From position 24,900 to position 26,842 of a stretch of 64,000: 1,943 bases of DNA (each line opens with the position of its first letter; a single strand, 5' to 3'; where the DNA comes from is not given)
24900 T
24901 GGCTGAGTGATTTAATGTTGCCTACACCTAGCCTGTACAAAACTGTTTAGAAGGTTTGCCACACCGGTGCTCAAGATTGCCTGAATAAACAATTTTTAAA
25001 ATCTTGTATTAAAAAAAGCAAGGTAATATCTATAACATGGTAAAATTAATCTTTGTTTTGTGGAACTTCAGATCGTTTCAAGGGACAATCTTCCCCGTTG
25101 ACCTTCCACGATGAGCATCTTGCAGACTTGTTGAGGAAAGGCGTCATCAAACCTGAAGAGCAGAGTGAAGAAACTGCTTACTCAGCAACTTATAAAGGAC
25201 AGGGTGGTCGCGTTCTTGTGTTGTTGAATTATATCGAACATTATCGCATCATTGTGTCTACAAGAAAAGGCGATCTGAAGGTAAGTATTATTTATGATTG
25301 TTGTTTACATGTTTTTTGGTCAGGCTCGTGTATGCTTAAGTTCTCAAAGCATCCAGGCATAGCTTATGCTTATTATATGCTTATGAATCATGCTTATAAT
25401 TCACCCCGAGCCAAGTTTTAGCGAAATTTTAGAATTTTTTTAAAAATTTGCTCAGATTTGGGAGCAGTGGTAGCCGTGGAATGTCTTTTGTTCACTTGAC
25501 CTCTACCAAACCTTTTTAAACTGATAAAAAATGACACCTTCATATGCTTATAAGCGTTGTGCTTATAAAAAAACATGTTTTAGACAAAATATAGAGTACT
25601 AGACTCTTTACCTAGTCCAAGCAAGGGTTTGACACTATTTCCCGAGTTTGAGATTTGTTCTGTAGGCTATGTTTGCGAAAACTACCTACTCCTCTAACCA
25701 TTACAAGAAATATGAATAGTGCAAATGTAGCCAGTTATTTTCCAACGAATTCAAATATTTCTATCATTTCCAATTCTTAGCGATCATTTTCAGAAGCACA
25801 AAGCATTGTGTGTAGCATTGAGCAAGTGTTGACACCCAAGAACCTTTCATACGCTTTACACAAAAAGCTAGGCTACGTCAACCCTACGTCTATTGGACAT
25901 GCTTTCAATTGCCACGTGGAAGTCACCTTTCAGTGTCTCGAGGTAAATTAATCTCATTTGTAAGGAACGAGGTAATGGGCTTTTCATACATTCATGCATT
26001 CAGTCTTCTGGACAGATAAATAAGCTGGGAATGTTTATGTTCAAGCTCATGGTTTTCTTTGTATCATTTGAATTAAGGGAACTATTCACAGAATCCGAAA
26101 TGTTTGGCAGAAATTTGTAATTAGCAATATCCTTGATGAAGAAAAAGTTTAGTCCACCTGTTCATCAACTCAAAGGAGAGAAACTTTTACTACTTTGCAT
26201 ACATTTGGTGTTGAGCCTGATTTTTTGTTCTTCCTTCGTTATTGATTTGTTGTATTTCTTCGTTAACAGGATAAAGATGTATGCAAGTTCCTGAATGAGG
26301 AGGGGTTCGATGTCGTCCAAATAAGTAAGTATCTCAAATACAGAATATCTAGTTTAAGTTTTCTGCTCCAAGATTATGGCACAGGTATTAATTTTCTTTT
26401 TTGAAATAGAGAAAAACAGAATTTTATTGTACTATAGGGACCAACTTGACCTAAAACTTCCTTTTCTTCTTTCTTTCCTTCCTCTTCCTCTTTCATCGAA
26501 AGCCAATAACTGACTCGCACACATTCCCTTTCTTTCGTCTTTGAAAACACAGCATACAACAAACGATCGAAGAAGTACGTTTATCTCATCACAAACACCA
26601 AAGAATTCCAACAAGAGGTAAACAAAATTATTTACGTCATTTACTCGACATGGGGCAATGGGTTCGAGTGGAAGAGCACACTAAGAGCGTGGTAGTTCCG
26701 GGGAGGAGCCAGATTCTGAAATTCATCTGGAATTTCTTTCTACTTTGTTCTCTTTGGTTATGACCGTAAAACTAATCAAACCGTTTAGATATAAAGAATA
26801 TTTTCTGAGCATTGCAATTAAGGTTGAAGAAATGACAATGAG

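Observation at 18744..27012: Giant-exon gene fusing a ~1170-aa disordered Q/P/T-rich plus acidic region to a degenerate phosphagen-kinase (arginine/creatine kinase-like) domain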

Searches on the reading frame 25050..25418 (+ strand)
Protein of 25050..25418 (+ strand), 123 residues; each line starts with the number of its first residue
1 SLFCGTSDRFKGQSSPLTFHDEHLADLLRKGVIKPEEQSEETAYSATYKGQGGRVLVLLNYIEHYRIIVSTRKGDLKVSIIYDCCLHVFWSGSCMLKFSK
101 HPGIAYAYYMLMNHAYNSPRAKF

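Call 4: search_protein_families(library=pfam, max_evalue=1, proteins=[window:25050-25418:+])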
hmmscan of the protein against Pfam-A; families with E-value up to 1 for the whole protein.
window:25050-25418:+ (123 aa): 2 families
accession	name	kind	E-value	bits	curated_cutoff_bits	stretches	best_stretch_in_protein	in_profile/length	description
PF14277.12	DUF4364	-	0.21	11.8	26.9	1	22-51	38-67/162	Domain of unknown function (DUF4364)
PF00217.24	ATP-gua_Ptrans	-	0.23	11.2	22.4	1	16-77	23-85/203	ATP:guanido phosphotransferase, C-terminal catalytic domain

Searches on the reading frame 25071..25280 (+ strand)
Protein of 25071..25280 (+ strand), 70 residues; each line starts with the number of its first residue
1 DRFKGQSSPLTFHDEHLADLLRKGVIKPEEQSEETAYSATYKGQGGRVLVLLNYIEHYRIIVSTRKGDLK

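Call 71: find_related_loci(query=A3, collection=metagenome_contigs, flank=6000)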
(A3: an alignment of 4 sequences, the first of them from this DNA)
Query A3 (70 aa) in metagenome_contigs; peptide patterns used: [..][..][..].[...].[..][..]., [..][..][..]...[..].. (x = any residue, [..] = any of these).
372 stretches matched a pattern; 3 encode a relative of the query (tblastn E <= 1e-3); 3 distinct loci.
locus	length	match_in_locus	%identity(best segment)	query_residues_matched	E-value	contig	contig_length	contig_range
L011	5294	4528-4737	56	1-70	1e-25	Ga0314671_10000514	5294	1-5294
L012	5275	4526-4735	56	1-70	9e-26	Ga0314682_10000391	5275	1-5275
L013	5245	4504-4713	56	1-70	1e-25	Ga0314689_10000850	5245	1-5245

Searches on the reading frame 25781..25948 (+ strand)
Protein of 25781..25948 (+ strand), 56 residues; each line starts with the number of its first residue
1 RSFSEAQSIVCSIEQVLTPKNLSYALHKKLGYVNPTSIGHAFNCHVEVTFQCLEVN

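Call 4: search_protein_families(library=pfam, max_evalue=1, proteins=[window:25781-25948:+])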
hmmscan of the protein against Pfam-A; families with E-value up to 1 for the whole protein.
window:25781-25948:+ (56 aa): 1 family
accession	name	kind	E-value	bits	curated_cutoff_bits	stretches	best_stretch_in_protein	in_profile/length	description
PF00217.24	ATP-gua_Ptrans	-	0.035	13.9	22.4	1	5-54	86-136/203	ATP:guanido phosphotransferase, C-terminal catalytic domain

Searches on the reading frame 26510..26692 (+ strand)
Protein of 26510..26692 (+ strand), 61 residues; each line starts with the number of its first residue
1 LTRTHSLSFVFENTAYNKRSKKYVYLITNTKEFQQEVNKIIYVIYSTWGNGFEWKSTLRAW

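Call 4: search_protein_families(library=pfam, max_evalue=1, proteins=[window:26510-26692:+])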
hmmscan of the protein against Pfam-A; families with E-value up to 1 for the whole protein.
window:26510-26692:+ (61 aa): 3 families
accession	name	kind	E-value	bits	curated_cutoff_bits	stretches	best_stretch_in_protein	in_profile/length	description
PF22911.1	PRAS_NT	-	0.054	14.3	27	1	12-57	11-53/68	Proline-rich AKT1 substrate 1, N-terminal domain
PF08230.16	CW_7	-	0.098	12.9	25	0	43-60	7-24/40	CW_7 repeat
PF08501.16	Shikimate_dh_N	-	0.13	12.9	27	1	5-40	8-45/83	Shikimate dehydrogenase substrate binding domain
